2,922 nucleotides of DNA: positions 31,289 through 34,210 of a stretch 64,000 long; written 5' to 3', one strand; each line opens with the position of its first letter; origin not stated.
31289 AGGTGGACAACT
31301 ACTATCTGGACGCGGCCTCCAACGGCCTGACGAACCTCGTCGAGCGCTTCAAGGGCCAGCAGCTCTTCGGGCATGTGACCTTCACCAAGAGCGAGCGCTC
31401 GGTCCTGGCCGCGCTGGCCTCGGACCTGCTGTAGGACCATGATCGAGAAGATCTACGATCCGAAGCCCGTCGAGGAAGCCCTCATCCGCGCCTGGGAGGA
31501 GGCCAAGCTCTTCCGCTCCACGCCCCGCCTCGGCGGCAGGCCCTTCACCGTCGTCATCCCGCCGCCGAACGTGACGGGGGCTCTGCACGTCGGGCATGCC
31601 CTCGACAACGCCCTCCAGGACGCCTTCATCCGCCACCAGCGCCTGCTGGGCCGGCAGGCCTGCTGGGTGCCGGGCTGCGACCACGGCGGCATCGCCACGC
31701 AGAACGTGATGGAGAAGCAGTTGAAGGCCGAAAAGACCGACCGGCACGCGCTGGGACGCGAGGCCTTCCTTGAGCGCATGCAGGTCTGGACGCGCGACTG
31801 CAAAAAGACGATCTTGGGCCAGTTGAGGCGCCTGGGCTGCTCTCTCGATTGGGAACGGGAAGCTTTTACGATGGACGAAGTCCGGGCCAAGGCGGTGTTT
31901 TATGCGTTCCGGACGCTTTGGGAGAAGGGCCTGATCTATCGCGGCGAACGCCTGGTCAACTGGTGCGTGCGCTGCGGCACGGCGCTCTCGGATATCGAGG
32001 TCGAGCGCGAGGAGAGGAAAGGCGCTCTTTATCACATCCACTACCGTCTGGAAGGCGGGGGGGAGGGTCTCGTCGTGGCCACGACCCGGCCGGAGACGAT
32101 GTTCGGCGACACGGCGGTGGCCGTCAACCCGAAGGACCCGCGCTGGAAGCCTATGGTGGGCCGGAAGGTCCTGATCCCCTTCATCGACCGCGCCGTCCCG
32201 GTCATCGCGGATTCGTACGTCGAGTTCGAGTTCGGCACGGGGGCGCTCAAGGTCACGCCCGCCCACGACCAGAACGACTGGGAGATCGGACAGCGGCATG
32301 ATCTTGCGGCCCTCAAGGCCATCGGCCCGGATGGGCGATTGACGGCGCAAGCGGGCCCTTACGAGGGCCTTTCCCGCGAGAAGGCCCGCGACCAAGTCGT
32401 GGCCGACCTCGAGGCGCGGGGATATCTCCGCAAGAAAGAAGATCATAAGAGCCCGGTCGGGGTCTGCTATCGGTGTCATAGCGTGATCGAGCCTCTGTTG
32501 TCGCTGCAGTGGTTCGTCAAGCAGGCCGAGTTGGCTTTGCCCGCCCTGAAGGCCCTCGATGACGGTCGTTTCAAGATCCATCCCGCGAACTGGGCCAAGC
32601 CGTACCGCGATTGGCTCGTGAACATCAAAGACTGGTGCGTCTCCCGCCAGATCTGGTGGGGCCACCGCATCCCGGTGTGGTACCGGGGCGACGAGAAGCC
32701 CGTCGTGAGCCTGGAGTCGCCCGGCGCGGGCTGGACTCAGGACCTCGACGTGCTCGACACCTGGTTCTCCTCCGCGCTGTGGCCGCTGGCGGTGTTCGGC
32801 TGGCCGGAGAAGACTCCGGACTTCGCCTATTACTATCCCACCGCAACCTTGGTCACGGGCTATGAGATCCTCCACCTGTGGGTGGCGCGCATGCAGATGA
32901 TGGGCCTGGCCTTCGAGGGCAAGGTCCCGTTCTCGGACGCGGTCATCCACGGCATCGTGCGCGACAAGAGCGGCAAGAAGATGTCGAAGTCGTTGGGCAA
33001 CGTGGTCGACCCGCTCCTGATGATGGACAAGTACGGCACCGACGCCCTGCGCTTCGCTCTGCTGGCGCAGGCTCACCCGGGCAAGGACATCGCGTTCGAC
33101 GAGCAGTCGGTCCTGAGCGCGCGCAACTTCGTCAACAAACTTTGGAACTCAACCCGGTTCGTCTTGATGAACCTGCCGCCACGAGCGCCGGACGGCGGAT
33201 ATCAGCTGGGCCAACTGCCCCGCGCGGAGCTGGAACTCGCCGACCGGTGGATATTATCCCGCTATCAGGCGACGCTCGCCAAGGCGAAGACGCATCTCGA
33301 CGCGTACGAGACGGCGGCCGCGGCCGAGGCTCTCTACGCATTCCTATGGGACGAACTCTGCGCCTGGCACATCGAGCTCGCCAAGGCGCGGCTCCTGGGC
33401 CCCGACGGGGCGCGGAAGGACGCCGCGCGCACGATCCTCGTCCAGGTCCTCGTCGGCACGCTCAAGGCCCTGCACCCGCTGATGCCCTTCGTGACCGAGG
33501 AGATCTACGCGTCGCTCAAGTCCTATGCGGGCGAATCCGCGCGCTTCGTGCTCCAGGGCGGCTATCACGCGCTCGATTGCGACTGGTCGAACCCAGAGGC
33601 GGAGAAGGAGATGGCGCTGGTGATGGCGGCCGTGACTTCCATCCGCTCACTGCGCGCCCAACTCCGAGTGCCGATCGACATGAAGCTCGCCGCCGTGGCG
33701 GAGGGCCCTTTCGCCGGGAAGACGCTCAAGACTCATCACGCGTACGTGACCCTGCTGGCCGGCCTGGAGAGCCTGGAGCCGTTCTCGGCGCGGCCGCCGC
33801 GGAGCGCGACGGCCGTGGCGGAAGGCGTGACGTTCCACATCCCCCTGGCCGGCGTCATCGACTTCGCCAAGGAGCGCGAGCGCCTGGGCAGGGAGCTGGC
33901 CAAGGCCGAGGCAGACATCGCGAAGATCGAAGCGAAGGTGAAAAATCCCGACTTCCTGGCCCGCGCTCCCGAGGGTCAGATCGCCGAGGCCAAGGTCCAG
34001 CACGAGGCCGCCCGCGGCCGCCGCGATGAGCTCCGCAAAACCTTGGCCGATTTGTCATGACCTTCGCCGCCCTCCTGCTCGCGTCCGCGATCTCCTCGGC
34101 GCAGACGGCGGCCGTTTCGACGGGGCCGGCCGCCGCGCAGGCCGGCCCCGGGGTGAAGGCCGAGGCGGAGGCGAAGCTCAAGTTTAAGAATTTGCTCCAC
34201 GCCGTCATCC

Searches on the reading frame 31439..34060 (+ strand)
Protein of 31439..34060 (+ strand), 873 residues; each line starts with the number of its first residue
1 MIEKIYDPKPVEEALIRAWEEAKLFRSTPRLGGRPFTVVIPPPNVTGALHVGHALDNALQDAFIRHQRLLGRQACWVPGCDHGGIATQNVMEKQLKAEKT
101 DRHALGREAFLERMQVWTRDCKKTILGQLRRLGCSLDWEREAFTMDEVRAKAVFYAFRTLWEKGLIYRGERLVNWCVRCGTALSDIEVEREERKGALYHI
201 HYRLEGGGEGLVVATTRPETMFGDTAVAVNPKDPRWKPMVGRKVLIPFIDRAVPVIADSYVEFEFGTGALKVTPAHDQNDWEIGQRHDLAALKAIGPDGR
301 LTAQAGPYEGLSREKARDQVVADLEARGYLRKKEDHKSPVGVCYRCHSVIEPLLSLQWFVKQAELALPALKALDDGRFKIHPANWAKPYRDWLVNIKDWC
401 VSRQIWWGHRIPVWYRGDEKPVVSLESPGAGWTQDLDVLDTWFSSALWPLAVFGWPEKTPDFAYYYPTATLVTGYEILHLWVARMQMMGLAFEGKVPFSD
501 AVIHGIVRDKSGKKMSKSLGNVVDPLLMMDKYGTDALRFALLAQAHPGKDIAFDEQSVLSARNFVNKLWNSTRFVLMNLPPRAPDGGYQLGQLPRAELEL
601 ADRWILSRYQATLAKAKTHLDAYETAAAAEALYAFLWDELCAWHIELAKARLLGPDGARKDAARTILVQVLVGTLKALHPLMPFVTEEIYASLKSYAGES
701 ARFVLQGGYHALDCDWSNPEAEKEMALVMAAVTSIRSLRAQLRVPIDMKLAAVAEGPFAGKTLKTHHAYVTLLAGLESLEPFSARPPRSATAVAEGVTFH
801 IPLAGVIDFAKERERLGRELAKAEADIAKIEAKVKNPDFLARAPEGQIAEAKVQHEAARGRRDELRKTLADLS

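Call 49: find_homologous_proteins(query=window:31439-34060:+, max_evalue=1e-100)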
Query window:31439-34060:+ (873 aa): 8000 proteins with E <= 1e-100 among 8000 candidates; the best 120 are listed.
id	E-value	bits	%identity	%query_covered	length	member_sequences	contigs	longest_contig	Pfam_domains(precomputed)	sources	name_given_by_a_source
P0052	0.0e+0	2027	100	100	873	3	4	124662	PF09334.18,PF08264.20,PF13603.13,PF00133.29,PF10458.15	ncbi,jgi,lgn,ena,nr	ncbi:MAG TPA: valine--tRNA ligase [Elusimicrobia bacterium]|nr:MAG: valine--tRNA ligase [Elusimicrob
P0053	0.0e+0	1781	86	100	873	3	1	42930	PF09334.18,PF08264.20,PF13603.13,PF00133.29,PF10458.15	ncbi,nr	ncbi:MAG: valine--tRNA ligase [Elusimicrobia bacterium RBG_16_66_12]|nr:MAG: valine--tRNA ligase [El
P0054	0.0e+0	1742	85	100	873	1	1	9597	PF09334.18,PF08264.20,PF13603.13,PF00133.29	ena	-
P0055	0.0e+0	1712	84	100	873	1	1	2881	PF09334.18,PF08264.20,PF13603.13,PF00133.29,PF10458.15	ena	-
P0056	0.0e+0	1703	83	100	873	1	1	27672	PF09334.18,PF08264.20,PF13603.13,PF00133.29,PF10458.15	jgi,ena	-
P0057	0.0e+0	1655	81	100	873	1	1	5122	PF09334.18,PF08264.20,PF13603.13,PF00133.29,PF10458.15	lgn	-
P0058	0.0e+0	1647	80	100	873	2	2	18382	PF09334.18,PF08264.20,PF13603.13,PF00133.29,PF10458.15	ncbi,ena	-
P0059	0.0e+0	1626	79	100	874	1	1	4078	PF09334.18,PF08264.20,PF13603.13,PF00133.29,PF10458.15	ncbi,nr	ncbi:MAG: valine--tRNA ligase [Elusimicrobia bacterium]|nr:valine--tRNA ligase [Elusimicrobiota bact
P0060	0.0e+0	1623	80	100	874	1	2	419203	PF09334.18,PF08264.20,PF13603.13,PF00133.29,PF10458.15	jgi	jgi:valyl-tRNA synthetase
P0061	0.0e+0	1607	79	100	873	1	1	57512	PF09334.18,PF08264.20,PF13603.13,PF00133.29,PF10458.15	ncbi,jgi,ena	jgi:valyl-tRNA synthetase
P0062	0.0e+0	1601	79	100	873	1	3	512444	PF09334.18,PF08264.20,PF13603.13,PF00133.29,PF10458.15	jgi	-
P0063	0.0e+0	1601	79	100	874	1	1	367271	PF09334.18,PF08264.20,PF13603.13,PF00133.29,PF10458.15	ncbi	-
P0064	0.0e+0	1598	79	100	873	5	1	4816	PF09334.18,PF08264.20,PF13603.13,PF00133.29,PF10458.15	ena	-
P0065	0.0e+0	1597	79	100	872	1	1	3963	PF09334.18,PF08264.20,PF13603.13,PF00133.29,PF10458.15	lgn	-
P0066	0.0e+0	1588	78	100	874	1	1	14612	PF09334.18,PF08264.20,PF13603.13,PF00133.29,PF10458.15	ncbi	-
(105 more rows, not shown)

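Call 50: find_encoding_contigs(protein=P0053, flank=10000, max_places=1)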
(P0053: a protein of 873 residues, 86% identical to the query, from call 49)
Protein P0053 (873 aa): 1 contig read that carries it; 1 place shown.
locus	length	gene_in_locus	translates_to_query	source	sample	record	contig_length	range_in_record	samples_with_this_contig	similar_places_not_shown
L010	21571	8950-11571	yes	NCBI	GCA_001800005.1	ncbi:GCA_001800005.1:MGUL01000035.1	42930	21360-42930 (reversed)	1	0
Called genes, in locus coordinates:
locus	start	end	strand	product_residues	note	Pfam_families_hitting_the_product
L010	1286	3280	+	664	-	PF02784:Orn_Arg_deC_N, PF17810:Arg_decarb_HB, PF17944:Arg_decarbox_C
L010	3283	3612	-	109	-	PF13560:HTH_31 (weak)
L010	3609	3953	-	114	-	PF05973:Gp49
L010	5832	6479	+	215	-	-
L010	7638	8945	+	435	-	PF13638:PIN_4, PF00931:NB-ARC (faint), PF02562:PhoH, PF13604:AAA_30, PF13401:AAA_22 (weak)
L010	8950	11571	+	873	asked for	PF00133:tRNA-synt_1, PF09334:tRNA-synt_1g, PF13603:tRNA-synt_1_2, PF09334:tRNA-synt_1g, PF00133:tRNA-synt_1, PF08264:Anticodon_1, PF10458:Val_tRNA-synt_C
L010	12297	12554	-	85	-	-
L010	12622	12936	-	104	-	-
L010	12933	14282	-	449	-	-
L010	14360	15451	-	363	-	PF20510:HgmA_N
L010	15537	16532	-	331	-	PF00730:HhH-GPD, PF00633:HHH (faint), PF14815:NUDIX_4 (weak)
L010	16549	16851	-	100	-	PF04972:BON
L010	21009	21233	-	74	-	-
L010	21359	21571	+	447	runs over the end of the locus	PF13231:PMT_2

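Call 51: find_encoding_contigs(protein=P0060, flank=10000, max_places=1)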
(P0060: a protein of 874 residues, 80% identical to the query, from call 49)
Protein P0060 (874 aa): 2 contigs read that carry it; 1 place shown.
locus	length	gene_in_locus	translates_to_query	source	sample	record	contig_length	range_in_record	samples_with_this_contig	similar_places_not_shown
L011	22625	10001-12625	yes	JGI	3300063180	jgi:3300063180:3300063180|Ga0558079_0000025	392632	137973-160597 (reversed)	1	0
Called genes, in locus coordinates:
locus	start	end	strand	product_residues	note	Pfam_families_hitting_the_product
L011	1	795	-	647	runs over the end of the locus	PF02518:HATPase_c, PF13589:HATPase_c_3 (weak), PF09239:Topo-VIb_trans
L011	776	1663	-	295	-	PF14378:PAP2_3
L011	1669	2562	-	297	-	PF01926:MMR_HSR1, PF02421:FeoB_N, PF03193:RsgA_GTPase (faint), PF00009:GTP_EFTU (weak), PF07650:KH_2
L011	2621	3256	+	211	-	-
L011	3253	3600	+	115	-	-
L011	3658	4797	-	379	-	-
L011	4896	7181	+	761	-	PF01564:Spermine_synth (weak)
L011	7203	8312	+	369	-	PF04055:Radical_SAM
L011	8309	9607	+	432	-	PF13638:PIN_4, PF02562:PhoH, PF13604:AAA_30, PF13401:AAA_22 (weak)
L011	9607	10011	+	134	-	PF23198:PDE8A_N (weak), PF00072:Response_reg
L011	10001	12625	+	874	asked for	PF00133:tRNA-synt_1, PF09334:tRNA-synt_1g, PF13603:tRNA-synt_1_2 (weak), PF00133:tRNA-synt_1, PF09334:tRNA-synt_1g, PF08264:Anticodon_1, PF10458:Val_tRNA-synt_C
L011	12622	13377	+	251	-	-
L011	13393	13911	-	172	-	-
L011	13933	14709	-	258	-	-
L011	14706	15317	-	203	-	PF01613:Flavin_Reduct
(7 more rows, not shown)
